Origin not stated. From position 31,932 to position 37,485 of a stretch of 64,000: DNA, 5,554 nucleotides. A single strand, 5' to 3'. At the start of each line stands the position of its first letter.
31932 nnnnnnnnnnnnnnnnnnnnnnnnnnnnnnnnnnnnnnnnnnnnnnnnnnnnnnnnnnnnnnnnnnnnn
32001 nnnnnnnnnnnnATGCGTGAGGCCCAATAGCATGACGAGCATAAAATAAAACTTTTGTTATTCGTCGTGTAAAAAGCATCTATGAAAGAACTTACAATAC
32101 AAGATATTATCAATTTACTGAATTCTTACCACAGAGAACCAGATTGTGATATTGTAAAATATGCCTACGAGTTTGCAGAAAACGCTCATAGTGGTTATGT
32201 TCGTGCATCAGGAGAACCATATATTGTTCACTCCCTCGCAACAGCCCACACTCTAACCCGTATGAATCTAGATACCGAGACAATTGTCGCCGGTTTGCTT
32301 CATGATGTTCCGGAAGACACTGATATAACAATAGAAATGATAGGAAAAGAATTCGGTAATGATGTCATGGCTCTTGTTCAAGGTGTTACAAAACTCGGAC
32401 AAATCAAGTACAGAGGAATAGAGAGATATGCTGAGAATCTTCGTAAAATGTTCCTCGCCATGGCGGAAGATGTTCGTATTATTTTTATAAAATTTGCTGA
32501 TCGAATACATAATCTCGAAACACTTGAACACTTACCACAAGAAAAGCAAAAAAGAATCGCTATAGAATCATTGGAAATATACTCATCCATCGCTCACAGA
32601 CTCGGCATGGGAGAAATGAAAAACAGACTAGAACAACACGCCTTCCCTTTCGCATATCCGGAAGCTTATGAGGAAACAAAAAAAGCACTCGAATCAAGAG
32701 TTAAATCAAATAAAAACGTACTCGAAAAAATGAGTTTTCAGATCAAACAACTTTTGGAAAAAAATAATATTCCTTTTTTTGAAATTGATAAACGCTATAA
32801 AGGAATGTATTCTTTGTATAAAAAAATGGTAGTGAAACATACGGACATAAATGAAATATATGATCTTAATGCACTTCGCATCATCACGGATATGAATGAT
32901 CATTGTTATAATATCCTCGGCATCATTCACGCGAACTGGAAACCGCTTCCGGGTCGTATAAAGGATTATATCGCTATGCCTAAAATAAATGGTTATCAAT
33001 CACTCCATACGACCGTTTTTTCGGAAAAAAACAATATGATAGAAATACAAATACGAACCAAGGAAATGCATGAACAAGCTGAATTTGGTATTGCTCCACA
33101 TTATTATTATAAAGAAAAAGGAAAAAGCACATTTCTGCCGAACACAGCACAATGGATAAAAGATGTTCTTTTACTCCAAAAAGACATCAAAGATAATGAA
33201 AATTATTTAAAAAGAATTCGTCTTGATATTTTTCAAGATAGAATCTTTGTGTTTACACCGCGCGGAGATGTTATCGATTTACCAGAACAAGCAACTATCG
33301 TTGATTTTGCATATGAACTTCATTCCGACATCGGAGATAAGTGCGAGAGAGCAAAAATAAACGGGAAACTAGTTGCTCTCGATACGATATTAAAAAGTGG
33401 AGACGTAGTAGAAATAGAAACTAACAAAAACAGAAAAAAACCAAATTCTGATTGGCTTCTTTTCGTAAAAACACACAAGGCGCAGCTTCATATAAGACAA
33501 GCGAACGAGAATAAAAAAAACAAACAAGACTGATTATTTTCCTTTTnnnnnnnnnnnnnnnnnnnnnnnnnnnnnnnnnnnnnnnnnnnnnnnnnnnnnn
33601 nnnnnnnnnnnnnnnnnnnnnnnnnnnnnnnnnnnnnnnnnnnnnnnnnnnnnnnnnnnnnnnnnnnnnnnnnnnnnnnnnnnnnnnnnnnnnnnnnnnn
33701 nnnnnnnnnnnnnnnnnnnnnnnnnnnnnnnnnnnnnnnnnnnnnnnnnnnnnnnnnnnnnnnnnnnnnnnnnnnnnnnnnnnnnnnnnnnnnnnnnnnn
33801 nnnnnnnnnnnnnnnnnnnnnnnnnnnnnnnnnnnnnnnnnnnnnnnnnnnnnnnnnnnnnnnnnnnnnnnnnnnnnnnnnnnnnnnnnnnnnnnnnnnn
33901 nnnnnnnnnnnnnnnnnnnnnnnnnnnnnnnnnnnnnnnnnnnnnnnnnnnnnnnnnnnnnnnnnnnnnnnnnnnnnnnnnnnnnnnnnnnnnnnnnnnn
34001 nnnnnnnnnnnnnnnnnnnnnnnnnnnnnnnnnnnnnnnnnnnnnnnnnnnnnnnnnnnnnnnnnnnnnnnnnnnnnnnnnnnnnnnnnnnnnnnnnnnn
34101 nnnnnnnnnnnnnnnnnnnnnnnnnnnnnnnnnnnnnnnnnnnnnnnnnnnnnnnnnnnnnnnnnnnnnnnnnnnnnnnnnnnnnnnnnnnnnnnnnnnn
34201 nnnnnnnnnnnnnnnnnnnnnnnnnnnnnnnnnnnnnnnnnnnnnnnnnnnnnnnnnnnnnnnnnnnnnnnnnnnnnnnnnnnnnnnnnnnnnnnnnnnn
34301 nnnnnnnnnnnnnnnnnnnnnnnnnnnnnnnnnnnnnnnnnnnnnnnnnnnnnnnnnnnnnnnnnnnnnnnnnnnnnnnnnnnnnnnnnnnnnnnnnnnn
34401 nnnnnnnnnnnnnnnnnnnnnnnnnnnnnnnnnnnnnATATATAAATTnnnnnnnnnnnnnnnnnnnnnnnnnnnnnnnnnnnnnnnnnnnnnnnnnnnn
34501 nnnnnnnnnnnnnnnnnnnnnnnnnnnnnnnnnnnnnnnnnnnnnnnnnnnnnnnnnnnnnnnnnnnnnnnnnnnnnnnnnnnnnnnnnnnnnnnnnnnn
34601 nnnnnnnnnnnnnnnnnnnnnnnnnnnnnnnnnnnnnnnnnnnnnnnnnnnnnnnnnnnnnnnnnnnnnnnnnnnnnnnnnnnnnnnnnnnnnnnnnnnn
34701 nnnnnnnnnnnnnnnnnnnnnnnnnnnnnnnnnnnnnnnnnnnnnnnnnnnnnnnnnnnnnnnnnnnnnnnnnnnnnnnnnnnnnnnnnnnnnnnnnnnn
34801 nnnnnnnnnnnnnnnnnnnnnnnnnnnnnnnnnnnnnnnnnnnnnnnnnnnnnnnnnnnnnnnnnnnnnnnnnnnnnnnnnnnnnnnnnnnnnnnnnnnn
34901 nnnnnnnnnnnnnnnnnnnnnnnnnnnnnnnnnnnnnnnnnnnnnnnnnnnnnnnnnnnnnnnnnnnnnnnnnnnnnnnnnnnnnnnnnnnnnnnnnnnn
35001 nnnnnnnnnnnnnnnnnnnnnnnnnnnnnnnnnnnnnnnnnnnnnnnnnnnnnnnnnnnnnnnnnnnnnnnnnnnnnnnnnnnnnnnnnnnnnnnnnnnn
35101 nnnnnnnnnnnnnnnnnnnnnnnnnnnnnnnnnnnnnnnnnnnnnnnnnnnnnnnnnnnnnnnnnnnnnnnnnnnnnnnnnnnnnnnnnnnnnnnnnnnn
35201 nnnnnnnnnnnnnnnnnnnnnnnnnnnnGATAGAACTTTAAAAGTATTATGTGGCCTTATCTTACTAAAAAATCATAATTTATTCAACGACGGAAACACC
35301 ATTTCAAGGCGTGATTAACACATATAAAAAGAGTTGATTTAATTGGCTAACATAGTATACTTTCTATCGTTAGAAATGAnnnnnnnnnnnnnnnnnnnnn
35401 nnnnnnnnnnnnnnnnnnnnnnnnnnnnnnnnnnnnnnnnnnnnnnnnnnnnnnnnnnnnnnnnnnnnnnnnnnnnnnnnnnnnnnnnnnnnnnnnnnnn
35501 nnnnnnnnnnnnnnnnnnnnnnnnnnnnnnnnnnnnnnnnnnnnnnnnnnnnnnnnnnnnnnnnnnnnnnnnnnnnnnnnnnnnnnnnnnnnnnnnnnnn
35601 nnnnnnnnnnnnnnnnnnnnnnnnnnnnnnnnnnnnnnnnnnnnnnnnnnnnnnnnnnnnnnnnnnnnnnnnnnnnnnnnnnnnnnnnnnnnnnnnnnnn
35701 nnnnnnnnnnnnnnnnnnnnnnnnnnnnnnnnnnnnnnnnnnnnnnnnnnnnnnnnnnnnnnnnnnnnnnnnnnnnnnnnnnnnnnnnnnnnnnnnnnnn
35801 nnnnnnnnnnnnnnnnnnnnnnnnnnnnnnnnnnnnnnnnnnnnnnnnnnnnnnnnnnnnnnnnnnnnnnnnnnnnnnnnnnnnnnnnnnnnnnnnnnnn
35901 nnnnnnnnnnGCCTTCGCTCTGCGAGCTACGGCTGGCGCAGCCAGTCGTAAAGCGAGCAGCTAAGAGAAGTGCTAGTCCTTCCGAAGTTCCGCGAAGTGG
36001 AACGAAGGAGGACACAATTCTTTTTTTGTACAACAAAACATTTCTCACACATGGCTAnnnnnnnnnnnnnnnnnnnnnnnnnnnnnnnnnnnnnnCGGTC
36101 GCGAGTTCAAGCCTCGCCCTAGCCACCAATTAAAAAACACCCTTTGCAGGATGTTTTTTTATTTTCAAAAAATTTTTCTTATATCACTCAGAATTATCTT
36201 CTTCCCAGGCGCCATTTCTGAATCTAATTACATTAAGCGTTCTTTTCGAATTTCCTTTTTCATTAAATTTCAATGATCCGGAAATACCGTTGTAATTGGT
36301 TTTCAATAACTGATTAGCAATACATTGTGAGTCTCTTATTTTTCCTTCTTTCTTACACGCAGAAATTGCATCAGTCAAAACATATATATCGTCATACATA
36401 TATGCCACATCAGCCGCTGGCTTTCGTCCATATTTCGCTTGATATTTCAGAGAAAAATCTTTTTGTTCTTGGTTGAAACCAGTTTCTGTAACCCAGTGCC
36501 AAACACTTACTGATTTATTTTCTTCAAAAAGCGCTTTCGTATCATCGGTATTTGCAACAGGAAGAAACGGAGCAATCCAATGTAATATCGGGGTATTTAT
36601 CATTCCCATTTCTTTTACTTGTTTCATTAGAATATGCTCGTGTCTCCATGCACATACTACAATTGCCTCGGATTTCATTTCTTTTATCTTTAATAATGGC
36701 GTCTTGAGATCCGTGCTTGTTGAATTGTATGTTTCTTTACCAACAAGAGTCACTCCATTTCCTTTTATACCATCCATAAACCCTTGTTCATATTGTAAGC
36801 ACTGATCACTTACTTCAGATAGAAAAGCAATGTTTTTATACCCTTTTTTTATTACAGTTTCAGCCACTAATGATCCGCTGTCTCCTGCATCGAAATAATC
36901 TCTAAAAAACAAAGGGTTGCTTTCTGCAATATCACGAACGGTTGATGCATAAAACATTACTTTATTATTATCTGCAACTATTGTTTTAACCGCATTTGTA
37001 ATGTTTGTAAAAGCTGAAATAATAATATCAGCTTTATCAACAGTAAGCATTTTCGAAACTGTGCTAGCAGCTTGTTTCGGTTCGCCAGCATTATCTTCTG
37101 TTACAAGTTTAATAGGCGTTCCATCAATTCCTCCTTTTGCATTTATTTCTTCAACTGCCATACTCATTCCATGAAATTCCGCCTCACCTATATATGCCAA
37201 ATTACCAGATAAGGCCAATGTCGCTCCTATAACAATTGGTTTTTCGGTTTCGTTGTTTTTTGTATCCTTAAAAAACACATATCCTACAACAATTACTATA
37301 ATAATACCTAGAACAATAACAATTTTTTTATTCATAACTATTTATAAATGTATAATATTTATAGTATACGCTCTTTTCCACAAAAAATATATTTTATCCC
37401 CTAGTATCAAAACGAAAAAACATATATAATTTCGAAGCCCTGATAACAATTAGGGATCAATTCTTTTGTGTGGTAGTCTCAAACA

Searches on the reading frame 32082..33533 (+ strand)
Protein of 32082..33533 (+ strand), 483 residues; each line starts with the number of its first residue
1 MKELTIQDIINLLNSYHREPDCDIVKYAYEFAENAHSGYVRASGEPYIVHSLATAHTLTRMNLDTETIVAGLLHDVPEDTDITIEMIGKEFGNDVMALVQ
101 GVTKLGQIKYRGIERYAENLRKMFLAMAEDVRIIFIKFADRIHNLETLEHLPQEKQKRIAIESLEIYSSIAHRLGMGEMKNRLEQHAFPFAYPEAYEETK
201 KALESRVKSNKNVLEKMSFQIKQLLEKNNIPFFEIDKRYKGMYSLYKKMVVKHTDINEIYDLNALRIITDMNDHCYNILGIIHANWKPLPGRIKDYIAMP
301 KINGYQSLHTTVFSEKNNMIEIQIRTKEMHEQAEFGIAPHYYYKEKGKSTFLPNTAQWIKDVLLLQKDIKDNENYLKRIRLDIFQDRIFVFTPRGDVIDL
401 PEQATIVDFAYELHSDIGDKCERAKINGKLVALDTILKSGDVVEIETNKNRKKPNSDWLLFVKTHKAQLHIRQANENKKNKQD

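Call 48: search_protein_families(library=pfam, proteins=[window:32082-33533:+], max_evalue=0.00001)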
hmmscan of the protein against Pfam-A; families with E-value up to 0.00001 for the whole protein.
window:32082-33533:+ (483 aa): 4 families
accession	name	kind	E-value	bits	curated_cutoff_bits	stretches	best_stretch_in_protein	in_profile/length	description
PF13328.12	HD_4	-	5.1e-46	156.7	27.2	1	28-176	1-155/156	HD domain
PF04607.23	RelA_SpoT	-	1.2e-38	132.3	27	1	237-347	1-112/113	Region found in RelA / SpoT proteins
PF02824.27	TGS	-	8.2e-21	74.3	22.2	1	388-445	1-58/60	TGS domain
PF01966.28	HD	-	8.5e-08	32.9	22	1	48-144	2-115/116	HD domain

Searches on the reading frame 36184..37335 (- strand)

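Call 64: search_protein_families(library=pfam, proteins=[window:36184-37335:-], max_evalue=0.000001)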
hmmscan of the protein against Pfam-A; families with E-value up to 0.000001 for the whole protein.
window:36184-37335:- (383 aa): 3 families
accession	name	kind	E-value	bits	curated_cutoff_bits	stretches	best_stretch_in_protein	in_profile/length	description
PF13458.12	Peripla_BP_6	-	1.1e-44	154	31.7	1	33-364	1-330/343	Periplasmic binding protein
PF01094.35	ANF_receptor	-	7.9e-25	88.1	25.4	1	55-370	4-348/353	Receptor family ligand binding region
PF13433.12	Peripla_BP_5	-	1.3e-15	57.8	27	1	36-359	3-322/363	Periplasmic binding protein domain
